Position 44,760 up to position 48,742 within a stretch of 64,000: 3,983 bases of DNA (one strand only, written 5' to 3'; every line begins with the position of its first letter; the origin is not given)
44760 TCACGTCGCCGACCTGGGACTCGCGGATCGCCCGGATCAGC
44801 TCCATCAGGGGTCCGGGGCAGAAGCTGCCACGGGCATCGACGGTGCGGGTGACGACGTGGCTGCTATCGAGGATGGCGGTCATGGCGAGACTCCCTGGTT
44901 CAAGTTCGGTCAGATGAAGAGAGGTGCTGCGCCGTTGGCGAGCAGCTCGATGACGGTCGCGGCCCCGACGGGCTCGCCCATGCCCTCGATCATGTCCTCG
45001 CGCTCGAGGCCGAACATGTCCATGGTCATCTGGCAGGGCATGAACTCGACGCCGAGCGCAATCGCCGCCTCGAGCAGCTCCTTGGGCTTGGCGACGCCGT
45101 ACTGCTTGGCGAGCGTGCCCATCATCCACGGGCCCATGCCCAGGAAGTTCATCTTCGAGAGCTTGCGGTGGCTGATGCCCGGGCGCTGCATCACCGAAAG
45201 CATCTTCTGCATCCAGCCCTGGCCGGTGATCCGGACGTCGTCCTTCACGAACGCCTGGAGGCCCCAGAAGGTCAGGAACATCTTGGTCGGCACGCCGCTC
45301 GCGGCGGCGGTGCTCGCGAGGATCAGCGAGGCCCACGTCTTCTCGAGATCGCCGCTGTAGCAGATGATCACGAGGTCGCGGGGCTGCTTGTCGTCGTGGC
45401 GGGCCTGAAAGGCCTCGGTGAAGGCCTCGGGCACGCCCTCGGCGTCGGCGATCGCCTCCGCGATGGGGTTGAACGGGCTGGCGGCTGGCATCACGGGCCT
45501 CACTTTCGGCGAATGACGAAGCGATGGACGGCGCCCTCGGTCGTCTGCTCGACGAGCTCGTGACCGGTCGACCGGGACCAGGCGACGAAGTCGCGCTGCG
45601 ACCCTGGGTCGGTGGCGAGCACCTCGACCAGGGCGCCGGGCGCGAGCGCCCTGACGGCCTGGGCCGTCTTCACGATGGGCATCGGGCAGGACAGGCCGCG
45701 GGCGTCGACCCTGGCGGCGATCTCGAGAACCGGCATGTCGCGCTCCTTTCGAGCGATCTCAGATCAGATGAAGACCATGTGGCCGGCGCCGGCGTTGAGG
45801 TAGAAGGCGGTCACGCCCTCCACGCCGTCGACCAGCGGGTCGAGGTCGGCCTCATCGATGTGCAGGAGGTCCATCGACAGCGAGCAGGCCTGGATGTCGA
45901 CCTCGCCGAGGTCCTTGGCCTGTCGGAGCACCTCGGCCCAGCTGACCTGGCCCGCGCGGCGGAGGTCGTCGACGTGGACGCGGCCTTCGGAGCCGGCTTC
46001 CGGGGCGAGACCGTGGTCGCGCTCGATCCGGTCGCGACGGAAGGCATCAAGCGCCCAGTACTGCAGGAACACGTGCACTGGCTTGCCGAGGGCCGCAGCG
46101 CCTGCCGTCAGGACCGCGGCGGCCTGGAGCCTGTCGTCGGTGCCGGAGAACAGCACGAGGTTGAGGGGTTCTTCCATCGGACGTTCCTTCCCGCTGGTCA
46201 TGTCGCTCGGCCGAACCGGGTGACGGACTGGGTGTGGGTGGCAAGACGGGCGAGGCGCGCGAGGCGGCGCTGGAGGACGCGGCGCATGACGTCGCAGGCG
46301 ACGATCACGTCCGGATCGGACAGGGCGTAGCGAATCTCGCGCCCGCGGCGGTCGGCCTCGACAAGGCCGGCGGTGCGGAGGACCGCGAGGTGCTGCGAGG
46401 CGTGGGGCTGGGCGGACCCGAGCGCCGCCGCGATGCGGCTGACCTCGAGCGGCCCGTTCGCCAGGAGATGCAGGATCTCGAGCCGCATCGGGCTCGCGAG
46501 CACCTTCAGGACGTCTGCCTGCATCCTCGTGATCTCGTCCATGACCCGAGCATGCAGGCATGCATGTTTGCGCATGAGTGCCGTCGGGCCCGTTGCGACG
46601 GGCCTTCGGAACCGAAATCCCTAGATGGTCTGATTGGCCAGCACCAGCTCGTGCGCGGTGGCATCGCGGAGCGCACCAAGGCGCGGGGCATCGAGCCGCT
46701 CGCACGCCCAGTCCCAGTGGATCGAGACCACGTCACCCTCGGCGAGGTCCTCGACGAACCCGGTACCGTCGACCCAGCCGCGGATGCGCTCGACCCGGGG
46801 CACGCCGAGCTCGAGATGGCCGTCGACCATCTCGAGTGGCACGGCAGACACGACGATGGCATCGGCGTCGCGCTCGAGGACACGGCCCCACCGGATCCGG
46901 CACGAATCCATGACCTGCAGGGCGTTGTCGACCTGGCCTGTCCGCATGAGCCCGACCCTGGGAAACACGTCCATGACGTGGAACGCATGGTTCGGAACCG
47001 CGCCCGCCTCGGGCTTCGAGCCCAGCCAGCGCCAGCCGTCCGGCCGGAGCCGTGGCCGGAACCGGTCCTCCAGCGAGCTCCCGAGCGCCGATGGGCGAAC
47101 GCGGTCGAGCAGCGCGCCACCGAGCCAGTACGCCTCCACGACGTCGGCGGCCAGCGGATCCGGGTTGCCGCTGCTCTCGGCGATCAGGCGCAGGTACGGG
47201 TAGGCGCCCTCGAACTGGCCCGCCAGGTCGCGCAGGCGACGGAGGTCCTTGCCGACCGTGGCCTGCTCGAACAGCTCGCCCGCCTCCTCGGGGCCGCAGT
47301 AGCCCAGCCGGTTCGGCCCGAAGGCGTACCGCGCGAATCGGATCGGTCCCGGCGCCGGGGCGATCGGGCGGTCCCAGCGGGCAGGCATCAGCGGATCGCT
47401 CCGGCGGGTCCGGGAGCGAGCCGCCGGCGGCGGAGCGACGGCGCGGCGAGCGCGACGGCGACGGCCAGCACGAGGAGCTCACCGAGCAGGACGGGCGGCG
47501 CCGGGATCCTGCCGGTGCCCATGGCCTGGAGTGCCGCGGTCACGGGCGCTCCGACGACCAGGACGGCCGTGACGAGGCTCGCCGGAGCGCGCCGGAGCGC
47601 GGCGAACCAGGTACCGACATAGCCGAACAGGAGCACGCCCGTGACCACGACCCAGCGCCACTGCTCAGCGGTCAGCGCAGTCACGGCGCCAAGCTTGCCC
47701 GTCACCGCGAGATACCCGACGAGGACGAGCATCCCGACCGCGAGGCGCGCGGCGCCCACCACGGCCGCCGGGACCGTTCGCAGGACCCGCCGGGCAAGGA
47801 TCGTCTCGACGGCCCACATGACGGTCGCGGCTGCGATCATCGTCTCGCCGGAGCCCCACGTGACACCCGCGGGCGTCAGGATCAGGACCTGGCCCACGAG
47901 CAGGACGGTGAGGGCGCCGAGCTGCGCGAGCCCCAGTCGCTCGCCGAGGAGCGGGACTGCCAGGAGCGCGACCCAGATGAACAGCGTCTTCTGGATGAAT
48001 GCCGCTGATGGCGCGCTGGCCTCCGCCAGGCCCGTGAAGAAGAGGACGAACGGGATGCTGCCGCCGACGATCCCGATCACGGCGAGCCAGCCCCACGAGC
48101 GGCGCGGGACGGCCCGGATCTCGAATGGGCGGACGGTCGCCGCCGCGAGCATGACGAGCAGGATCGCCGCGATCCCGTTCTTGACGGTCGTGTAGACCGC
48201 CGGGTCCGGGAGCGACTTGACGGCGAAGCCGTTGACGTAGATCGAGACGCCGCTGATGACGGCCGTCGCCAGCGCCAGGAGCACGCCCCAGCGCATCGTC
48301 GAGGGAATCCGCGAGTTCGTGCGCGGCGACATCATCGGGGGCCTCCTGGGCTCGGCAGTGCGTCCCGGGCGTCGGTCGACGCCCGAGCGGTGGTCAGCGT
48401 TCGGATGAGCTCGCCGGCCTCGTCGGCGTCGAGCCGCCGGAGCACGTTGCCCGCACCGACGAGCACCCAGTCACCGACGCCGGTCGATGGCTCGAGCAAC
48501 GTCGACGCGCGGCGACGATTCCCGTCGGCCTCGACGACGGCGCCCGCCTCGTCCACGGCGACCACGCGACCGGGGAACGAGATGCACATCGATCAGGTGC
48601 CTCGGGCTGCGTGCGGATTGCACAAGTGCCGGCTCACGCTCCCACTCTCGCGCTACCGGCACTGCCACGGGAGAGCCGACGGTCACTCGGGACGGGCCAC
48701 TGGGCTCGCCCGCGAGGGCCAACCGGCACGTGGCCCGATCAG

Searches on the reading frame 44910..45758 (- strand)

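Call 29: search_protein_families(library=pfam, proteins=[window:44910-45758:-], max_evalue=0.0001)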
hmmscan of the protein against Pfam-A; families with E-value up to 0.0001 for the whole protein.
window:44910-45758:- (282 aa): 1 family
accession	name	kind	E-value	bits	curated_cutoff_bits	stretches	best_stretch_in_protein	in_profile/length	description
PF13686.11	DrsE_2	-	8.1e-39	133.5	25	1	129-281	5-156/156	DsrE/DsrF/DrsH-like family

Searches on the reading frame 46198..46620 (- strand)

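Call 29: search_protein_families(library=pfam, proteins=[window:46198-46620:-], max_evalue=0.0001)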
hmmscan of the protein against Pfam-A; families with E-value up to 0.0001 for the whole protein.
window:46198-46620:- (140 aa): 5 families
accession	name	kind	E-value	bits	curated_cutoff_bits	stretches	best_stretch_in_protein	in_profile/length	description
PF01022.26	HTH_5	-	1.3e-13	51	22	1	43-88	1-46/47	Bacterial regulatory protein, arsR family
PF12840.13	HTH_20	-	8.1e-10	39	27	1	41-88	1-49/51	Helix-turn-helix domain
PF02082.26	Rrf2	-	1e-05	26.1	30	1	55-115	21-81/132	Iron-dependent Transcriptional regulator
PF08100.18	Dimerisation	-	1.2e-05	25.5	25.6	1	38-101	19-84/93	O-methyltransferase dimerisation domain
PF12802.13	MarR_2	-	4.1e-05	24.1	27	1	44-90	5-55/61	MarR family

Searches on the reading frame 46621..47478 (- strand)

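Call 29: search_protein_families(library=pfam, proteins=[window:46621-47478:-], max_evalue=0.0001)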
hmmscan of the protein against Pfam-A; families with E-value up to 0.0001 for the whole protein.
window:46621-47478:- (285 aa): 1 family
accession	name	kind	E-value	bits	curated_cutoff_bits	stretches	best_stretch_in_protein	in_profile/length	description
PF19927.4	DUF6390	-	4.4e-81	272.4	25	1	43-284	4-240/244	Family of unknown function (DUF6390)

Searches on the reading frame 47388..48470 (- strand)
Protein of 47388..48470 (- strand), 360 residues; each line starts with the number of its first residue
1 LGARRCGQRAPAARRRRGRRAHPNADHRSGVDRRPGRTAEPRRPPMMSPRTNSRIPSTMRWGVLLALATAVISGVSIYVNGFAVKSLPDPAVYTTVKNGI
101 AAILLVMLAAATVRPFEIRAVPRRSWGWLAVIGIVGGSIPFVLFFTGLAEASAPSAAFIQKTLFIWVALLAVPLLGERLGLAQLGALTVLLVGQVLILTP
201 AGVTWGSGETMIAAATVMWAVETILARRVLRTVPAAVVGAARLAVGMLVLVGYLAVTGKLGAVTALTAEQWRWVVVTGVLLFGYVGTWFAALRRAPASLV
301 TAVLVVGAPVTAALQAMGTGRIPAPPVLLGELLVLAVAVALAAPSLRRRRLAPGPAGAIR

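Call 29: search_protein_families(library=pfam, proteins=[window:47388-48470:-], max_evalue=0.0001)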
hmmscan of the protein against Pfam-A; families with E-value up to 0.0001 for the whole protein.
window:47388-48470:- (360 aa): 1 family
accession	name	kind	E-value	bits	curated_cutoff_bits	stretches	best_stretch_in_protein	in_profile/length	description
PF00892.27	EamA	-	9.9e-25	87.8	28.2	2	61-198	2-134/135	EamA-like transporter family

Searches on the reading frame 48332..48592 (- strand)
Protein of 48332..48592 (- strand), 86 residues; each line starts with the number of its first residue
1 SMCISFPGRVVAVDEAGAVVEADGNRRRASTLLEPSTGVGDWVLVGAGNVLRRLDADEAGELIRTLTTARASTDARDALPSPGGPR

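Call 72: search_protein_families(library=pfam, proteins=[window:48332-48592:-], max_evalue=0.001)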
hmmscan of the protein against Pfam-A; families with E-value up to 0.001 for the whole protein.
window:48332-48592:- (86 aa): 1 family
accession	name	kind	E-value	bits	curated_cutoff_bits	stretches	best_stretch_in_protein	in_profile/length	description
PF01455.23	HupF_HypC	-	2.4e-17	63.2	28.5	1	2-65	1-64/65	HupF/HypC family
